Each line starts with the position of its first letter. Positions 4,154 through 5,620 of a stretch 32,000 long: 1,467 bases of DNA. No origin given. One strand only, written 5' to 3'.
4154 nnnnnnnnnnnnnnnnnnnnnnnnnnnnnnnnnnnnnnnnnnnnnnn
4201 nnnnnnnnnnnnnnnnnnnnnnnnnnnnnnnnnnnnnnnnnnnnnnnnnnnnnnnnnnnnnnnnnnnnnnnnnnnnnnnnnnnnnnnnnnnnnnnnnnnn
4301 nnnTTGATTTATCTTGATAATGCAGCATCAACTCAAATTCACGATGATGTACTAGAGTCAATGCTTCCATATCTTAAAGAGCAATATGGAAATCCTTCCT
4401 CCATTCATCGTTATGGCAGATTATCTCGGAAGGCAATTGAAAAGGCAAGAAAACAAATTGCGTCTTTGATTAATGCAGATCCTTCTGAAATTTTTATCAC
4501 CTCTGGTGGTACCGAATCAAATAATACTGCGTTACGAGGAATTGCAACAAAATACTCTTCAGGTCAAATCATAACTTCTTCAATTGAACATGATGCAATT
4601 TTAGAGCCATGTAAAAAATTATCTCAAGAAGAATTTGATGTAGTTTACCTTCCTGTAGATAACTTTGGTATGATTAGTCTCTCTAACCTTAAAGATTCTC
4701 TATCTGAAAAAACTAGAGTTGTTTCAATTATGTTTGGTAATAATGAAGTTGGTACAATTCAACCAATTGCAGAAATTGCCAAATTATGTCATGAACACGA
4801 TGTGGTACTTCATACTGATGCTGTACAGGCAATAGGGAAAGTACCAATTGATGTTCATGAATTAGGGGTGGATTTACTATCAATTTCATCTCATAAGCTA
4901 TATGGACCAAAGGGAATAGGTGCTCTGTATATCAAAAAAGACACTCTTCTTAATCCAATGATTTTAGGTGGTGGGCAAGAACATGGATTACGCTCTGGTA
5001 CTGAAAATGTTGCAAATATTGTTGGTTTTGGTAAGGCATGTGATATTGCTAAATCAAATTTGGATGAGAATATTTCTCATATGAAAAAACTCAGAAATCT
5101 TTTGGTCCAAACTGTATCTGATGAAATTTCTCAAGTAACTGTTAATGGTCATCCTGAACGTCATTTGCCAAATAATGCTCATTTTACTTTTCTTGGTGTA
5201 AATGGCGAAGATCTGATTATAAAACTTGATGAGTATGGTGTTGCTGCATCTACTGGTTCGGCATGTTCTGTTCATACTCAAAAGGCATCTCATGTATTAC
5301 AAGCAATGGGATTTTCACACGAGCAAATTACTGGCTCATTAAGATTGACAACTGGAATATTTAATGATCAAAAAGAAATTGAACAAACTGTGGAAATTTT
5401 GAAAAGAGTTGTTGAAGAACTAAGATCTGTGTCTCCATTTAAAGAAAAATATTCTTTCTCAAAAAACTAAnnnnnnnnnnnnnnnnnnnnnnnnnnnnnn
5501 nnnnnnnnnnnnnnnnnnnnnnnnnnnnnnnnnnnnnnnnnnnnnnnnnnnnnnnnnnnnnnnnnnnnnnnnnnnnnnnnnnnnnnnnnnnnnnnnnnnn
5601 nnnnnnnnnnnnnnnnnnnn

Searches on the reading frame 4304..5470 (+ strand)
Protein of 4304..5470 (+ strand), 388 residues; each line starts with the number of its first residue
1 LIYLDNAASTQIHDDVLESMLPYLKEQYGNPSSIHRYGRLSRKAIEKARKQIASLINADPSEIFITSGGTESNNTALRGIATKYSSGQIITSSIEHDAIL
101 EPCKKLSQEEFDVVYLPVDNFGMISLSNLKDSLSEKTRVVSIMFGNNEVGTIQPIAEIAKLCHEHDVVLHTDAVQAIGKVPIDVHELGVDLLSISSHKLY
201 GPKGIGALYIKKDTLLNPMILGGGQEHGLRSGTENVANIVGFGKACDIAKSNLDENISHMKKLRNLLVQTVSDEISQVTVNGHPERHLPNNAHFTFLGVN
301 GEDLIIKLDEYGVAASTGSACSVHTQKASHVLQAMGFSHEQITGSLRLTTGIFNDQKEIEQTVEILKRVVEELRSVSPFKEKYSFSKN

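Call 16: find_related_loci(query=window:4304-5470:+, collection=genome_contigs, flank=10000)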
Query window:4304-5470:+ (388 aa) in genome_contigs; peptide patterns used: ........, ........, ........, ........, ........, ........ (x = any residue, [..] = any of these).
600 stretches matched a pattern (row limit reached: there are more); 558 encode a relative of the query (tblastn E <= 1e-3); the best 80 are kept; 80 distinct loci.
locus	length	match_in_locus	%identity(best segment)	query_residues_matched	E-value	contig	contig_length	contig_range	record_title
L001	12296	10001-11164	94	1-388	0e+0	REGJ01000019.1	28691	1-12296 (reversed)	MAG: Nitrosopumilus sp. isolate GoM_MAG5 NODE_495_length_28691_cov_16.142242, whole genome shotgun sequence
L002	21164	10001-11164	93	1-388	0e+0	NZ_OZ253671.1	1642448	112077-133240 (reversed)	MAG: Nitrosopumilus sp. isolate a7174fe6-efbc-48e7-936d-e4c6e82819a1 chromosome 1, complete sequence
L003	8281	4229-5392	93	1-388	0e+0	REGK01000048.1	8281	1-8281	MAG: Nitrosopumilus sp. isolate GoM_MAG6 NODE_4869_length_8281_cov_33.422492, whole genome shotgun sequence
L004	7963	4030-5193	92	1-388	0e+0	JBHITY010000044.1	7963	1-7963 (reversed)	MAG: Nitrosopumilus sp. isolate TC2-3L-PW_bin.34 TC2-3L-PW_bin.34_contig0044, whole genome shotgun sequence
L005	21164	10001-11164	92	1-388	0e+0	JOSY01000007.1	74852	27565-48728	Marine Group I thaumarchaeote SCGC AAA799-D11 AAA799D11_13, whole genome shotgun sequence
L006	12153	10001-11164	90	1-388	0e+0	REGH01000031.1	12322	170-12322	MAG: Nitrosopumilus sp. isolate GoM_MAG4 NODE_2250_length_12322_cov_14.407052, whole genome shotgun sequence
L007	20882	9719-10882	89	1-388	0e+0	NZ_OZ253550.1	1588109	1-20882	MAG: Nitrosopumilus sp. isolate b6ab8db1-e288-4189-af5a-9604fbca7118 chromosome 1, complete sequence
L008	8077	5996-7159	88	1-388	0e+0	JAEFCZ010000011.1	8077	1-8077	MAG: Nitrosopumilus sp. isolate PfA contig-70_839_length_8078_read-count_1379907, whole genome shotgun sequence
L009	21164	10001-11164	87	1-388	0e+0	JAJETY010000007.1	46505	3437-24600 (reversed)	MAG: Nitrosopumilus sp. isolate SFB3 b18_orig_k141_2570221_length_46505_cov_15.5195, whole genome shotgun sequence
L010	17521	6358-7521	88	1-388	0e+0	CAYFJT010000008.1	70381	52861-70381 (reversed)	MAG TPA_asm: uncultured Nitrosopumilaceae archaeon isolate ERP019367_co1_134 genome assembly, contig: NODE_478_length_70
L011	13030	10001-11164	82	1-388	0e+0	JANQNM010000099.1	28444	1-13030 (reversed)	MAG: Nitrosopumilus sp. isolate PL23a_bin.61 k99_2898346, whole genome shotgun sequence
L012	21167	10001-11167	83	1-388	0e+0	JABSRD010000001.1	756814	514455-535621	MAG: Nitrosopumilus sp. isolate DT_77 DT-Nitrosopumilus-1_scaffold_1, whole genome shotgun sequence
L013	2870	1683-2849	81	1-388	0e+0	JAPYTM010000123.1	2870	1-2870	MAG: Nitrosopumilus sp. isolate PW6.metabat2.175 PW6_42553_length_2870_cov_268.073179, whole genome shotgun sequence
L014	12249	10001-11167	80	1-388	0e+0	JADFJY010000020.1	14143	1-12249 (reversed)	MAG: Thaumarchaeota archaeon isolate B44T3L14 B44T3L14_NODE2917, whole genome shotgun sequence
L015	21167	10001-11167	80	1-388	0e+0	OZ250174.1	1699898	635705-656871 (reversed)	MAG: Nitrosopumilus sp. isolate fad8832d-3016-4a21-8e71-f8789de11b2a genome assembly, chromosome: 1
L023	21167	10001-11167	79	1-388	0e+0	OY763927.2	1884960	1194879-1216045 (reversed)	MAG: Nitrosopumilus sp. isolate e501d42f-d10b-4094-a589-3c4c61670bda genome assembly, chromosome: 1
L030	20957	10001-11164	78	1-388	0e+0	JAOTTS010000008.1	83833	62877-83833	MAG: Nitrosopumilus sp. isolate 13_July_SF_Bin28 13_July_SF_Bin28_scaffold_72_c1, whole genome shotgun sequence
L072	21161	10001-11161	75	1-387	0e+0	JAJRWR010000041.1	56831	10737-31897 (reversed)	MAG: archaeon isolate Dive96_bin2.279 k141_5236663, whole genome shotgun sequence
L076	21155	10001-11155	75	1-385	0e+0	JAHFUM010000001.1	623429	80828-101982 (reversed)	MAG: Nitrosarchaeum sp. isolate nzgw8 NODE_6_length_623430_cov_20.046341, whole genome shotgun sequence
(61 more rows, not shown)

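Call 32: search_protein_families(library=pfam, proteins=[L007:14790-15902:+, L012:13890-15011:-, L023:15561-16709:+, L076:13756-14874:-, L076:15252-16412:+, L012:16122-16958:-, L023:14647-15141:-, L023:16734-17171:-, L030:15938-16273:+, L072:15328-15720:-], max_evalue=0.01)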
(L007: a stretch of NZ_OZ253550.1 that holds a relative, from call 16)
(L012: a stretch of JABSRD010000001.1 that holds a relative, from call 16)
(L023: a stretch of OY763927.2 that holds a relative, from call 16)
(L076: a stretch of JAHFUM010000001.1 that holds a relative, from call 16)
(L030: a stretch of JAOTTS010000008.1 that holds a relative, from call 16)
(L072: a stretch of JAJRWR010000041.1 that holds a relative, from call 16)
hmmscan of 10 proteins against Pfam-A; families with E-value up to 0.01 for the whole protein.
L007:14790-15902:+ (370 aa): 5 families
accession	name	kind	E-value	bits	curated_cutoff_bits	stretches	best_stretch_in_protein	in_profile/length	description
PF13610.12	DDE_Tnp_IS240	-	1.6e-12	48.2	27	1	197-336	2-137/139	DDE domain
PF00665.32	rve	-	2.6e-09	37.7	32.6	1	196-278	5-90/102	Integrase core domain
PF04434.22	SWIM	-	0.00068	19.6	19.6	1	46-67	15-36/38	SWIM zinc finger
PF03050.20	DDE_Tnp_IS66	-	0.001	19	23.1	1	148-245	17-124/284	Transposase IS66 family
PF00872.24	Transposase_mut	-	0.005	16.2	21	0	236-315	273-353/379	Transposase, Mutator family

L012:13890-15011:- (373 aa): 7 families
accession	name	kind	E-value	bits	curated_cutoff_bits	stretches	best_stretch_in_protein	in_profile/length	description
PF13610.12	DDE_Tnp_IS240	-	1e-13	52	27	1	202-336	4-139/139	DDE domain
PF03050.20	DDE_Tnp_IS66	-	0.00027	20.9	23.1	1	145-272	13-141/284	Transposase IS66 family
PF00872.24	Transposase_mut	-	0.0016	17.9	21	0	133-211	95-172/379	Transposase, Mutator family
PF00665.32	rve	-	0.0023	18.6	32.6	1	204-281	10-91/102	Integrase core domain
PF22943.2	HTH_68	-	0.0034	17.4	27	1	138-160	3-25/45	Putative helix-turn-helix domain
PF22811.2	Zn_ribbon_NrdR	-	0.0054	17.1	27.2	0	93-127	3-39/42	Transcriptional repressor NrdR-like, N-terminal domain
PF13683.12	rve_3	-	0.0061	16.7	26.5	0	283-344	4-67/67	Integrase core domain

L023:15561-16709:+ (382 aa): 6 families
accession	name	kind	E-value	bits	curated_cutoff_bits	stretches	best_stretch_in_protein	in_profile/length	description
PF13610.12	DDE_Tnp_IS240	-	8.9e-15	55.5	27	1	209-345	2-134/139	DDE domain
PF00665.32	rve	-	2.3e-11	44.3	32.6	1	208-299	5-99/102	Integrase core domain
PF04434.22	SWIM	-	0.0021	18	19.6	1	60-81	13-34/38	SWIM zinc finger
PF03050.20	DDE_Tnp_IS66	-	0.0073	16.2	23.1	0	159-254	16-121/284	Transposase IS66 family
PF09723.15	Zn_ribbon_8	-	0.0094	16.4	34.4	0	95-114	20-39/41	Zinc ribbon domain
PF03811.18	Zn_ribbon_InsA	-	0.0094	16.1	26.1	0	103-133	7-34/35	InsA N-terminal domain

L076:13756-14874:- (372 aa): 4 families
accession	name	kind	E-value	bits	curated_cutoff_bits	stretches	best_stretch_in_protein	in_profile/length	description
PF13610.12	DDE_Tnp_IS240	-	3.2e-13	50.4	27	1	197-321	2-120/139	DDE domain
PF00665.32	rve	-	1.1e-07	32.5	32.6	1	196-278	5-90/102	Integrase core domain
PF13683.12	rve_3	-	0.0014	18.7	26.5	1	295-346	14-67/67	Integrase core domain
PF04434.22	SWIM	-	0.0077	16.2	19.6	0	49-72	14-37/38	SWIM zinc finger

L076:15252-16412:+ (386 aa): 2 families
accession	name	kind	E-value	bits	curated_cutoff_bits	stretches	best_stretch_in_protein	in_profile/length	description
PF02661.23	Fic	-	2.6e-20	73.5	24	1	133-239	2-93/93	Fic/DOC family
PF13784.11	Fic_N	-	6.9e-19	68.1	26.7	1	40-120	2-78/82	Fic/DOC family N-terminal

L012:16122-16958:- (278 aa): 1 family
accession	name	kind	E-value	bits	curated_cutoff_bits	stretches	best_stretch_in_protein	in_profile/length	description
PF09376.16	NurA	-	5.2e-12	46.2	21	1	48-253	3-254/254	NurA domain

L023:14647-15141:- (164 aa): 0 families

L023:16734-17171:- (145 aa): 0 families

L030:15938-16273:+ (111 aa): 1 family
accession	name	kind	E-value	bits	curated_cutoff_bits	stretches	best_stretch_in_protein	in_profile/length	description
PF11950.13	DUF3467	-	7.2e-06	26.4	25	1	60-95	55-90/92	Protein of unknown function (DUF3467)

L072:15328-15720:- (130 aa): 0 families

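Call 56: search_protein_families(library=ncbifam, proteins=[window:4304-5470:+], max_evalue=0.00001)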
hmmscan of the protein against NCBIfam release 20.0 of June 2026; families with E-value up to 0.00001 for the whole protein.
window:4304-5470:+ (388 aa): 25 families
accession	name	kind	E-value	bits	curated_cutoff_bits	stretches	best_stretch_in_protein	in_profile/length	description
TIGR03402.1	FeS_nifS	equivalog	4.2e-149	496.4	530.75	1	2-379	1-379/379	cysteine desulfurase NifS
NF010611.0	PRK14012.1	equivalog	1.8e-121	405.9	548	1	2-381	7-390/406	IscS subfamily cysteine desulfurase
TIGR03235.1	DNA_S_dndA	equivalog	3.9e-119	398.1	480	1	3-349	1-352/353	cysteine desulfurase DndA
TIGR02006.1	IscS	equivalog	4.3e-118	394.8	643.2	1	2-382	5-387/402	IscS subfamily cysteine desulfurase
TIGR03403.1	nifS_epsilon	equivalog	6.2e-108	361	587.7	1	2-377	1-380/382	NifS family cysteine desulfurase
NF002806.0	PRK02948.1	subfamily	3.3e-95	319.3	304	1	1-373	1-375/381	IscS subfamily cysteine desulfurase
TIGR01979.1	sufS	subfamily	5.1e-61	206.7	475.1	1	1-371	19-400/403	SufS family cysteine desulfurase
TIGR01977.1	am_tr_V_EF2568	hypoth_equivalog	5.6e-50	170.4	377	1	2-369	1-376/376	cysteine desulfurase family protein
NF041166.1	f2_encap_cargo1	exception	5.2e-43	148.1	800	1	1-368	246-622/623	family 2A encapsulin nanocompartment cargo protein cysteine desulfurase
NF006791.0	PRK09295.1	equivalog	5.7e-40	137.6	661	1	1-370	24-402/406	cysteine desulfurase SufS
NF008126.0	PRK10874.1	equivalog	1.4e-38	133.1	607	1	2-373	21-399/401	cysteine desulfurase CsdA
TIGR03392.1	FeS_syn_CsdA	equivalog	1.6e-35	123.1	493.6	1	2-373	18-396/398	cysteine desulfurase CsdA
TIGR01976.1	am_tr_V_VC1184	hypoth_equivalog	9.1e-32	110.8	352.35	1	1-215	19-236/401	cysteine desulfurase-like protein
NF040779.1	Sec_lyase_SclA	exception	2e-31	109.3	525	1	2-370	1-377/378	selenocysteine lyase SclA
TIGR04343.1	egtE_PLP_lyase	equivalog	3.8e-16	58.9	400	1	44-221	55-228/370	ergothioneine biosynthesis PLP-dependent enzyme EgtE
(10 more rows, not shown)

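Call 61: find_homologous_proteins(query=L007:14790-15902:+, max_evalue=1e-10)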
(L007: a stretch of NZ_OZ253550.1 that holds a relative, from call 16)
Query L007:14790-15902:+ (370 aa): 4519 proteins with E <= 1e-10 among 5292 candidates; the best 120 are listed.
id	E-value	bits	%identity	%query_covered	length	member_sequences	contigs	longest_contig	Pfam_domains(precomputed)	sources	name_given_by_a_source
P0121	6.3e-224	761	88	99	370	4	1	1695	PF00665.33,PF13610.13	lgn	-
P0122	1.3e-223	760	87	100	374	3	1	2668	PF00665.33,PF13610.13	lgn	-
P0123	9.8e-223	757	87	100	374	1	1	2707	PF00665.33,PF13610.13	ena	-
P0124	1.1e-221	753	86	99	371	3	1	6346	PF00665.33,PF13610.13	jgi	jgi:putative transposase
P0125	1.7e-221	753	86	100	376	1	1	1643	PF00665.33,PF13610.13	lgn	-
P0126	5.3e-218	741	84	100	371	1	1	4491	PF00665.33,PF13610.13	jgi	jgi:transposase-like protein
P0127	1.2e-217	740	84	99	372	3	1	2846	PF00665.33,PF13610.13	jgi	-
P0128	9.2e-211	718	83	100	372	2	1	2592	PF00665.33,PF13610.13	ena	-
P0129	1.5e-210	717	83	99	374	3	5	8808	PF00665.33,PF13610.13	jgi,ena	-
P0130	7.7e-209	711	82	99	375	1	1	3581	PF00665.33,PF13610.13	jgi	-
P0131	8.1e-209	711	83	100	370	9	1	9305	PF00665.33,PF13610.13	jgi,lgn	-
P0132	3.9e-206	702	81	100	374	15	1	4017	PF00665.33,PF13610.13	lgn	-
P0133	9.4e-206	701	81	100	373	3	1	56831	PF00665.33,PF13610.13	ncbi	-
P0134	3.8e-202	689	79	100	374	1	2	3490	PF00665.33,PF13610.13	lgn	-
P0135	6.5e-198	675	84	90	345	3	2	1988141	PF00665.33,PF13610.13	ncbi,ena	-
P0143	1.0e-161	556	66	99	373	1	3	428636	PF00665.33,PF13610.13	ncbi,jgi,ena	jgi:transposase-like protein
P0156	9.9e-152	523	64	100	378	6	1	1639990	PF00665.33,PF13610.13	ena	-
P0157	1.1e-151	523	62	99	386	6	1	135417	PF00665.33,PF13610.13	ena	-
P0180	7.1e-145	501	60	99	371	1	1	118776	PF13610.13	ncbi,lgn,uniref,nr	ncbi:DDE-type integrase/transposase/recombinase [Nitrosopumilus sp.]|uniref:DDE-type integrase/trans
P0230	3.6e-138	479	57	99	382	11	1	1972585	PF00665.33,PF13610.13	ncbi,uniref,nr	ncbi:DDE-type integrase/transposase/recombinase [Candidatus Nitrosotalea okcheonensis]|uniref:DDE-ty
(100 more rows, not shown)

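Call 62: find_encoding_contigs(protein=P0156, flank=6000, max_places=6)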
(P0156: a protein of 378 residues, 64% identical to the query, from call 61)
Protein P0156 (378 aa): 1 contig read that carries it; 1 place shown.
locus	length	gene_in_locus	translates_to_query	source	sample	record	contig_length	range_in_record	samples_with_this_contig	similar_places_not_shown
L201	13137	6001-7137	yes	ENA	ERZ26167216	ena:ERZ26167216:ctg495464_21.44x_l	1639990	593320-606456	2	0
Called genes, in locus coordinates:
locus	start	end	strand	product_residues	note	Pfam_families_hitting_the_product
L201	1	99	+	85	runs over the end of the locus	-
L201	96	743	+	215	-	-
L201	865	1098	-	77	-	-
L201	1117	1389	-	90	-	-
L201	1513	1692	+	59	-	-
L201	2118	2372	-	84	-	-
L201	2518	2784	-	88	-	-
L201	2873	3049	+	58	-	PF06348:DUF1059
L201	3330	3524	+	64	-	-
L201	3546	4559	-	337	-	PF00180:Iso_dh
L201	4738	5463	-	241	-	-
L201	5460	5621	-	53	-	-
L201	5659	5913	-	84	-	-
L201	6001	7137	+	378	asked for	PF00665:rve, PF13610:DDE_Tnp_IS240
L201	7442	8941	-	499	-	PF00682:HMGL-like, PF22617:HCS_D2, PF08502:LeuA_dimer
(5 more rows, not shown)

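Call 63: find_encoding_contigs(protein=P0143, flank=6000, max_places=6)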
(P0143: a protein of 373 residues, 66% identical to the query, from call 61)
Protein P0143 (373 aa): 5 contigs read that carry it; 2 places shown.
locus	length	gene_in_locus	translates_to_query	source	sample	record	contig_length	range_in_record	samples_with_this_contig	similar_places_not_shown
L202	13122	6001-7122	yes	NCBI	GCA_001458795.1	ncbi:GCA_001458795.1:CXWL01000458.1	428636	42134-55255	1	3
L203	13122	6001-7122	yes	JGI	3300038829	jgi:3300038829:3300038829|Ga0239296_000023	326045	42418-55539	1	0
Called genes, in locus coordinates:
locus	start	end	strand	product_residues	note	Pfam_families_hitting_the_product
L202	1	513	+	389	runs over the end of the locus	PF00266:Aminotran_5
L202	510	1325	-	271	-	-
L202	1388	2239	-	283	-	-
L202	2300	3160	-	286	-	-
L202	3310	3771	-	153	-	-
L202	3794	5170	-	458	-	-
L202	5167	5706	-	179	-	-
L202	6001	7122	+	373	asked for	PF00665:rve, PF13610:DDE_Tnp_IS240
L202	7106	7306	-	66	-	-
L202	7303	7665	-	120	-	-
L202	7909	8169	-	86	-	-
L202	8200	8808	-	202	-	-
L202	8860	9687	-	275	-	-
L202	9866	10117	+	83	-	PF01191:RNA_pol_Rpb5_C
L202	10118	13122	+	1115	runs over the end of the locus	PF04563:RNA_pol_Rpb2_1, PF04561:RNA_pol_Rpb2_2, PF04565:RNA_pol_Rpb2_3, PF04566:RNA_pol_Rpb2_4, PF04567:RNA_pol_Rpb2_5 (faint), PF00562:RNA_pol_Rpb2_6, PF04560:RNA_pol_Rpb2_7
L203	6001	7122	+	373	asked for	PF00665:rve, PF13610:DDE_Tnp_IS240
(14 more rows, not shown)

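Call 64: find_encoding_contigs(protein=P0230, flank=6000, max_places=10)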
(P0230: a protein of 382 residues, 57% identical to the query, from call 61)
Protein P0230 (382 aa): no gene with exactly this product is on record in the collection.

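Call 67: find_encoding_contigs(protein=P0135, flank=7000, max_places=4)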
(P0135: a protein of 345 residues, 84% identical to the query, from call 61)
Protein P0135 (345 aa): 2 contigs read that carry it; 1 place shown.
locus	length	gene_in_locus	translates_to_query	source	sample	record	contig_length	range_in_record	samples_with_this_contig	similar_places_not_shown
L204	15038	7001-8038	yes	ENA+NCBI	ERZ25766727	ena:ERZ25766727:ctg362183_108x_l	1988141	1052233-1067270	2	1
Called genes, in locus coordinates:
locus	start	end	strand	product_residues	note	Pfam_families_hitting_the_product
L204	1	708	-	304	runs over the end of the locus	PF00056:Ldh_1_N, PF02866:Ldh_1_C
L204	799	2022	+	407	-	PF01969:Ni_insertion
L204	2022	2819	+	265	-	PF00733:Asn_synthase (weak), PF02540:NAD_synthase (weak), PF01171:ATP_bind_3 (weak), PF03054:tRNA_Me_trans (faint), PF06508:QueC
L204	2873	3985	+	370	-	PF00266:Aminotran_5, PF01041:DegT_DnrJ_EryC1 (faint)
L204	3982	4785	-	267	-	-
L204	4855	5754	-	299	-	-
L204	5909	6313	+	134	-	-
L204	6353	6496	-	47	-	-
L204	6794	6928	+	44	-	-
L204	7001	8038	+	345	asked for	PF00665:rve (weak), PF13610:DDE_Tnp_IS240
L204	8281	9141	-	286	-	-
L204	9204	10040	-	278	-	-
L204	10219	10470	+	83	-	PF01191:RNA_pol_Rpb5_C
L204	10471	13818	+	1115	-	PF04563:RNA_pol_Rpb2_1, PF04561:RNA_pol_Rpb2_2, PF04565:RNA_pol_Rpb2_3, PF04566:RNA_pol_Rpb2_4, PF04567:RNA_pol_Rpb2_5 (weak), PF00562:RNA_pol_Rpb2_6, PF04560:RNA_pol_Rpb2_7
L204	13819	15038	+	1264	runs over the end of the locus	PF04997:RNA_pol_Rpb1_1, PF00623:RNA_pol_Rpb1_2, PF04983:RNA_pol_Rpb1_3, PF05000:RNA_pol_Rpb1_4, PF04998:RNA_pol_Rpb1_5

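Call 68: find_encoding_contigs(protein=P0180, flank=7000, max_places=4)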
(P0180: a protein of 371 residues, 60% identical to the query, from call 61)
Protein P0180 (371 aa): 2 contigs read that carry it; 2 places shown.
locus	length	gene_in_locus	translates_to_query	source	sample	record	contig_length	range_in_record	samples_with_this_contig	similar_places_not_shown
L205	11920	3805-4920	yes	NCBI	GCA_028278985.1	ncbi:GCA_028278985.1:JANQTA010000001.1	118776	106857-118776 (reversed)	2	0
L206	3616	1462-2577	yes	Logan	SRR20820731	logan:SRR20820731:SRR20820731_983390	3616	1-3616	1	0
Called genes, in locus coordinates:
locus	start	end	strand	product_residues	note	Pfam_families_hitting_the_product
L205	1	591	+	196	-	?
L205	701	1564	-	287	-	PF02086:MethyltransfD12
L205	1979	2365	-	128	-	-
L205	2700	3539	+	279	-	-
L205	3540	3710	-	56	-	PF04014:MazE_antitoxin (weak)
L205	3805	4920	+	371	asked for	PF13610:DDE_Tnp_IS240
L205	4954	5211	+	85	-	-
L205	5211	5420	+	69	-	-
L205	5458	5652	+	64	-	-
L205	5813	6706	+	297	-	PF02607:B12-binding_2 (faint)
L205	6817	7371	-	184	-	PF00578:AhpC-TSA, PF08534:Redoxin, PF13905:Thioredoxin_8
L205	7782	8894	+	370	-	-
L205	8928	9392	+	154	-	PF01467:CTP_transf_like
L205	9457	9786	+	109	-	-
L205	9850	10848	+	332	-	PF23477:zf_Tbcl_2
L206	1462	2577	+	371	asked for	PF13610:DDE_Tnp_IS240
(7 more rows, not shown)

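Call 69: find_encoding_contigs(protein=P0157, flank=7000, max_places=4)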
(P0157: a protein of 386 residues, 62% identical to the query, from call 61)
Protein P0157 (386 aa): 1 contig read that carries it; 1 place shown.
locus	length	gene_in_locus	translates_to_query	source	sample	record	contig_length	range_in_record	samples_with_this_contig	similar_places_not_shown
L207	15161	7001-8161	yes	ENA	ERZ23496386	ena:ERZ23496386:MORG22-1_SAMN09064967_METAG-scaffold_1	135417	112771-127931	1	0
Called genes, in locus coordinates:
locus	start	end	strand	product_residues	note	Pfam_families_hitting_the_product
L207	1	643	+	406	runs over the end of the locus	PF01969:Ni_insertion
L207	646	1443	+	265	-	PF00733:Asn_synthase (weak), PF02540:NAD_synthase (weak), PF01171:ATP_bind_3 (faint), PF03054:tRNA_Me_trans (faint), PF06508:QueC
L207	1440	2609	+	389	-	PF00266:Aminotran_5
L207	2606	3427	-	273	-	-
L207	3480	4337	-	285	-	-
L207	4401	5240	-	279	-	PF01835:MG2 (faint)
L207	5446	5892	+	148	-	PF04343:DUF488, PF22751:DUF488-N3a, PF22752:DUF488-N3i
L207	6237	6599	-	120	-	-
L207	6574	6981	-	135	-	-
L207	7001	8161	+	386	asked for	PF00665:rve, PF13610:DDE_Tnp_IS240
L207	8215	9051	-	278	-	-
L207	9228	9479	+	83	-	PF01191:RNA_pol_Rpb5_C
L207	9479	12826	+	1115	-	PF04563:RNA_pol_Rpb2_1, PF04561:RNA_pol_Rpb2_2, PF04565:RNA_pol_Rpb2_3, PF04566:RNA_pol_Rpb2_4, PF04567:RNA_pol_Rpb2_5 (weak), PF00562:RNA_pol_Rpb2_6, PF04560:RNA_pol_Rpb2_7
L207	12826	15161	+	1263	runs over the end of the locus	PF04997:RNA_pol_Rpb1_1, PF00623:RNA_pol_Rpb1_2, PF04983:RNA_pol_Rpb1_3, PF05000:RNA_pol_Rpb1_4, PF04998:RNA_pol_Rpb1_5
